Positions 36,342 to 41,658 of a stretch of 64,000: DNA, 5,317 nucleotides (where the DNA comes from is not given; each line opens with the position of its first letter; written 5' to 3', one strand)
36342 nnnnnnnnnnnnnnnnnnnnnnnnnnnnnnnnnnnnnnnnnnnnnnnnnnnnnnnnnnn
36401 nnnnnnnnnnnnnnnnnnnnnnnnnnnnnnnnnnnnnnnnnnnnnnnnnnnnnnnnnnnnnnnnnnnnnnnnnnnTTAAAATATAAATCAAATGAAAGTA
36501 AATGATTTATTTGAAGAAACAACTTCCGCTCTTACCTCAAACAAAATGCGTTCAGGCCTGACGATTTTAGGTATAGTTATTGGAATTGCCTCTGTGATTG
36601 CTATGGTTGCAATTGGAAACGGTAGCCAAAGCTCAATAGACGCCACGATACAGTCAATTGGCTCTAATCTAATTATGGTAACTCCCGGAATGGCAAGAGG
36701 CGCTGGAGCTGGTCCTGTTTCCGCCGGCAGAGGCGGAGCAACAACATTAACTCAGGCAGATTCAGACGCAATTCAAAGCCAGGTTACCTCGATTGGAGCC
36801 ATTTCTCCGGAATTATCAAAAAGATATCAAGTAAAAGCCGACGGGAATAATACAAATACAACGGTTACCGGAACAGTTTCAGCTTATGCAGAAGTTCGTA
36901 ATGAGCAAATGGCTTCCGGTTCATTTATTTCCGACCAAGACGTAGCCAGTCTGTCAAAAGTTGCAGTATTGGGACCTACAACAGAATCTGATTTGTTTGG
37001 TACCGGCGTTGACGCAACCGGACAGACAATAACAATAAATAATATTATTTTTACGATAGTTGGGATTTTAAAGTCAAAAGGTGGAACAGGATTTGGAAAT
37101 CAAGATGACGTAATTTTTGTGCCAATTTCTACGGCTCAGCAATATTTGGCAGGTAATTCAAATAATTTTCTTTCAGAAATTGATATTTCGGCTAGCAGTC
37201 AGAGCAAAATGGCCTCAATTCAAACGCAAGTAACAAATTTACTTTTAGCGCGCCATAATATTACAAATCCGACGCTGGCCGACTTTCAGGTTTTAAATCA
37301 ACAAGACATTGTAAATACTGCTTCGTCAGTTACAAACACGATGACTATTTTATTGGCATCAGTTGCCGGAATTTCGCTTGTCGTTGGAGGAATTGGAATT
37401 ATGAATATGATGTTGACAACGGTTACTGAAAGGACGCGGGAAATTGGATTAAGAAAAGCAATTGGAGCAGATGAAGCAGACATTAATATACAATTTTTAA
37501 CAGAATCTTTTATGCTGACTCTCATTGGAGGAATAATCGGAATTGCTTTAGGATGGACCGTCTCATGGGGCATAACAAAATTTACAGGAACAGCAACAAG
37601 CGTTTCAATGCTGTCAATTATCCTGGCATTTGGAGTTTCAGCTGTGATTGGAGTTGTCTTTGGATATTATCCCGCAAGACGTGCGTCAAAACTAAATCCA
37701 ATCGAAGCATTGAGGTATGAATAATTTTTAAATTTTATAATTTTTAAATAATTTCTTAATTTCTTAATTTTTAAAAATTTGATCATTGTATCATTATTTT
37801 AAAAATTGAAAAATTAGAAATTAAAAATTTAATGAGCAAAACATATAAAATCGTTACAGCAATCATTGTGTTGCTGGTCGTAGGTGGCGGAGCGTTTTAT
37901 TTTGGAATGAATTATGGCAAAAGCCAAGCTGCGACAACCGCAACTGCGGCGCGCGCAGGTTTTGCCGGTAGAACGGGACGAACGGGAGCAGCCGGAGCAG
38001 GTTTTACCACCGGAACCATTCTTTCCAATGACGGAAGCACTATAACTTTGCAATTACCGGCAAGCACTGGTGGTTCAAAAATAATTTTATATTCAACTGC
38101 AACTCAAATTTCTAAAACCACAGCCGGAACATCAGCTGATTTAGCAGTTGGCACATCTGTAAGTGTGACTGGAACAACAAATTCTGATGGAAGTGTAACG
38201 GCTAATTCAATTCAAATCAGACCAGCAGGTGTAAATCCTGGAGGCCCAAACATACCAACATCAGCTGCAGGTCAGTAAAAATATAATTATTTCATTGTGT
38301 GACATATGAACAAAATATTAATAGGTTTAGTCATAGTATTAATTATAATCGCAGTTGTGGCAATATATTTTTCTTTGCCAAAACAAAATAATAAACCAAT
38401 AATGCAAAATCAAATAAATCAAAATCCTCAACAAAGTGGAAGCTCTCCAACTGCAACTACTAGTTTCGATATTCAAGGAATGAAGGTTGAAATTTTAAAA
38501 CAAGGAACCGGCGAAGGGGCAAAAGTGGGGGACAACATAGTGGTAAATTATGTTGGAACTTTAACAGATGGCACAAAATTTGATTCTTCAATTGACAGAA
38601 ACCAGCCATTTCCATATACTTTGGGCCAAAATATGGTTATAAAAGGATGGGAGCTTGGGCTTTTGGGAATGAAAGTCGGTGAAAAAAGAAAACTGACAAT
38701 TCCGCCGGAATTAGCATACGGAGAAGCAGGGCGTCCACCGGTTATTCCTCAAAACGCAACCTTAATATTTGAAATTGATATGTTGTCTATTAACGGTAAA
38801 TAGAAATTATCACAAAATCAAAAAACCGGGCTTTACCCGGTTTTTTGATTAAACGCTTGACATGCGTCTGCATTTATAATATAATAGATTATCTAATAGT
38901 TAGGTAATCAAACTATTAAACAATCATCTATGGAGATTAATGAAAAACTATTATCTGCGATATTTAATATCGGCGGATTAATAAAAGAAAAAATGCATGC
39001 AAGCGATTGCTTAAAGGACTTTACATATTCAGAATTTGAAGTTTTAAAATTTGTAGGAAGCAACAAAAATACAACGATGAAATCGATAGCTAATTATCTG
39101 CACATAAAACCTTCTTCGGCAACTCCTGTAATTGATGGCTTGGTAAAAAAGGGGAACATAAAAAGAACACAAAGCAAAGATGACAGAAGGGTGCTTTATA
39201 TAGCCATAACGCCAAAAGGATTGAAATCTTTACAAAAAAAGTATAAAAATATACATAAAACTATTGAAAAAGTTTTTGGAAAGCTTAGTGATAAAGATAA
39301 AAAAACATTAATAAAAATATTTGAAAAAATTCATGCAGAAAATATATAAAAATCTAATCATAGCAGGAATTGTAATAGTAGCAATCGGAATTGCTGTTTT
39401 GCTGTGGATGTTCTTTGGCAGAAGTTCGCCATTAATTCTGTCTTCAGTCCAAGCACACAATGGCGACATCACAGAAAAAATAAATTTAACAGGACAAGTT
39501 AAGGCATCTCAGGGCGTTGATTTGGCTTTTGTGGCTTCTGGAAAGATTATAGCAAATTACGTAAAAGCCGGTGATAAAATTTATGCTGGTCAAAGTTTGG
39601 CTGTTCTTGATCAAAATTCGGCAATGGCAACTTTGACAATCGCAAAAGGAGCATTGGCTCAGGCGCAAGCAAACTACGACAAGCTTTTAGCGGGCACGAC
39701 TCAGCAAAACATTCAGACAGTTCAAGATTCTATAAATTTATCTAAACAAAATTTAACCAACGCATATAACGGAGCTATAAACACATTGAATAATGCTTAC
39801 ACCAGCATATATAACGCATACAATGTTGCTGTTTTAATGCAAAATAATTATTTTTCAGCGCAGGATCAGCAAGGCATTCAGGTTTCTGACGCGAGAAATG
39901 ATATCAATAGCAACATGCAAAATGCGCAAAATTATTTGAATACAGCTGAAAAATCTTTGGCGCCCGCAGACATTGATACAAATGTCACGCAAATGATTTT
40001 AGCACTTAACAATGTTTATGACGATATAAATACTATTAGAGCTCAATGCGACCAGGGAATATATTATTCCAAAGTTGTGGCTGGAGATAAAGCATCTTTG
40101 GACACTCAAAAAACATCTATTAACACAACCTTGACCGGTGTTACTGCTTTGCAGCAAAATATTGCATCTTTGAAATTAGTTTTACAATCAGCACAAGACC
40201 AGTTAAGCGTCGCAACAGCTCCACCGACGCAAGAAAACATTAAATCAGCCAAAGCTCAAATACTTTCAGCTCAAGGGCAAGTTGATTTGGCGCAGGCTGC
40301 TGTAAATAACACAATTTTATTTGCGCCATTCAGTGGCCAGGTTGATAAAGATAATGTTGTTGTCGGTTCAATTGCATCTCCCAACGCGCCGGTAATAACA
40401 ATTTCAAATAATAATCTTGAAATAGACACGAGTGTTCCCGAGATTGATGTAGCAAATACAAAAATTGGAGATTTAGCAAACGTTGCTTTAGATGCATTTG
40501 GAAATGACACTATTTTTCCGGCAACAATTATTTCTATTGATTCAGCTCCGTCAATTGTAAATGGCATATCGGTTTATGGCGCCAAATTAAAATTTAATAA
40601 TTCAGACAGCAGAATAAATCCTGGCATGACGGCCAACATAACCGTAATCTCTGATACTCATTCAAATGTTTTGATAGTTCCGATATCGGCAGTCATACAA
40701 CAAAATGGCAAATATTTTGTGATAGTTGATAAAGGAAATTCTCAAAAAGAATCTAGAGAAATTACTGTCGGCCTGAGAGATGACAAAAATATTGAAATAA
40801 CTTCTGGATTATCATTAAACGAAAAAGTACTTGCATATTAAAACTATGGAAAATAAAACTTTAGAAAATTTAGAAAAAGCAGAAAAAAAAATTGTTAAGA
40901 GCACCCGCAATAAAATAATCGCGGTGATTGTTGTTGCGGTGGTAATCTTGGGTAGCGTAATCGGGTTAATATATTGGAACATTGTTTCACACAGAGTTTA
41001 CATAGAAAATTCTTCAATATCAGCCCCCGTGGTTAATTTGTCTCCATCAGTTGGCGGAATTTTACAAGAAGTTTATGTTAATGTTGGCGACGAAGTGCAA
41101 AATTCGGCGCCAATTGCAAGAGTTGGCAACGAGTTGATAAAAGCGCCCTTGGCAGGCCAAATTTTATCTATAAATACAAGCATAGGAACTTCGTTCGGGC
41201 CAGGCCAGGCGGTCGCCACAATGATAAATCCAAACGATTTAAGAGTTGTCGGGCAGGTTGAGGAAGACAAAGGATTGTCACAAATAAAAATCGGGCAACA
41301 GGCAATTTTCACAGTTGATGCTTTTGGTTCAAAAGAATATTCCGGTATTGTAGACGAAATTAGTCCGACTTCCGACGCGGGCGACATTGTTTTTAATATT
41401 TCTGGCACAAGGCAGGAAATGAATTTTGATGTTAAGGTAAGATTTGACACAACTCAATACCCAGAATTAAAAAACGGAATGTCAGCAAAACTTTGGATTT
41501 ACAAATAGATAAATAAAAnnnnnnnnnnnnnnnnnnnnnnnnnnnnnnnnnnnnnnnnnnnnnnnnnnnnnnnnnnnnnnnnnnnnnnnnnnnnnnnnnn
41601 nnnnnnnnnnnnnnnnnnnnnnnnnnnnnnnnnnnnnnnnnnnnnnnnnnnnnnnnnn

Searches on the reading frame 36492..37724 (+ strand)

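Call 32: search_protein_families(library=pfam, proteins=[window:36492-37724:+], max_evalue=0.001)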
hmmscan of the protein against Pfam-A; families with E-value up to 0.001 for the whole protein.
window:36492-37724:+ (410 aa): 2 families
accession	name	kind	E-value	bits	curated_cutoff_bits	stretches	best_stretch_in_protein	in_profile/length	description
PF12704.14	MacB_PCD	-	2.3e-43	149.4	27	1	21-249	1-206/207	MacB-like periplasmic core domain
PF02687.27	FtsX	-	4.7e-23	82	25.5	1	290-403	2-120/120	FtsX-like permease C-terminal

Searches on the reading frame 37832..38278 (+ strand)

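Call 32: search_protein_families(library=pfam, proteins=[window:37832-38278:+], max_evalue=0.001)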
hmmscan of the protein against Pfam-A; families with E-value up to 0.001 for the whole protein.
window:37832-38278:+ (148 aa): 1 family
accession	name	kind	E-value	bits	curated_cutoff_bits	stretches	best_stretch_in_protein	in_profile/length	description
PF18914.6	DUF5666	-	5.7e-07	30.2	27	1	60-127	1-59/60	Domain of unknown function (DUF5666)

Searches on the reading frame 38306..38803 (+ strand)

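Call 32: search_protein_families(library=pfam, proteins=[window:38306-38803:+], max_evalue=0.001)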
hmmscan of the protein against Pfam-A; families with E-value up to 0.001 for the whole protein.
window:38306-38803:+ (165 aa): 1 family
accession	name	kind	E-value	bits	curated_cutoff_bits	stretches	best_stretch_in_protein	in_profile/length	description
PF00254.34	FKBP_C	-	1.2e-35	122.1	21.1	1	72-159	5-93/94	FKBP-type peptidyl-prolyl cis-trans isomerase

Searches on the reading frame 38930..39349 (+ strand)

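Call 32: search_protein_families(library=pfam, proteins=[window:38930-39349:+], max_evalue=0.001)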
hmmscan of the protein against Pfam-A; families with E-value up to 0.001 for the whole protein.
window:38930-39349:+ (139 aa): 6 families
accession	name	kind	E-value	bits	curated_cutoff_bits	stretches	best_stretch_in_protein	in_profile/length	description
PF01047.28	MarR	-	1e-13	51.4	24.6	1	31-88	1-58/59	MarR family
PF22381.2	Staph_reg_Sar_Rot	-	1.4e-08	35.1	27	1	30-102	11-83/85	Transcriptional regulator SarA/Rot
PF12802.13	MarR_2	-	6.1e-08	33.2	27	1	30-87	2-60/61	MarR family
PF13463.12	HTH_27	-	6.6e-07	29.9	22.2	1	31-97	1-68/68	Winged helix DNA-binding domain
PF01978.25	TrmB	-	0.00025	21.3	25.6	1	30-95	5-67/68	Sugar-specific transcriptional regulator TrmB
PF03965.22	Penicillinase_R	-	0.0004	21.1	22.6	0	32-96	2-68/115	Penicillinase repressor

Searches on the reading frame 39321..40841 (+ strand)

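Call 32: search_protein_families(library=pfam, proteins=[window:39321-40841:+], max_evalue=0.001)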
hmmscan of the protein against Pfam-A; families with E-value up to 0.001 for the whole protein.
window:39321-40841:+ (506 aa): 2 families
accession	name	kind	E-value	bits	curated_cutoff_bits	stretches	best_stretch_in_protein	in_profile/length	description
PF13437.12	HlyD_3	-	8.3e-09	36.6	22.2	1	333-427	2-95/106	HlyD family secretion protein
PF16576.10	HlyD_D23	-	1.2e-08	35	30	1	324-438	102-214/214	Barrel-sandwich domain of CusB or HlyD membrane-fusion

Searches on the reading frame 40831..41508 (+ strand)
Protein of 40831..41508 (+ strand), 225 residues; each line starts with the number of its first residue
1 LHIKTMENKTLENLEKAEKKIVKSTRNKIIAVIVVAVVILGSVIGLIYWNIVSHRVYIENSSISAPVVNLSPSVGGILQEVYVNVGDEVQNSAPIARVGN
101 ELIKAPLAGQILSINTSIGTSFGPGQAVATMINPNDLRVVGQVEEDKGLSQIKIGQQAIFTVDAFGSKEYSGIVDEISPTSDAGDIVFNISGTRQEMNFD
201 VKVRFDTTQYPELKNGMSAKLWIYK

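Call 32: search_protein_families(library=pfam, proteins=[window:40831-41508:+], max_evalue=0.001)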
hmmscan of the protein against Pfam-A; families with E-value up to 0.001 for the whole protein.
window:40831-41508:+ (225 aa): 2 families
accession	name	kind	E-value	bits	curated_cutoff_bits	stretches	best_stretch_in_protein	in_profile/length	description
PF13437.12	HlyD_3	-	1.5e-12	48.6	22.2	1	103-207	2-95/106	HlyD family secretion protein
PF16576.10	HlyD_D23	-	3.2e-11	43.4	30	1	103-183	111-190/214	Barrel-sandwich domain of CusB or HlyD membrane-fusion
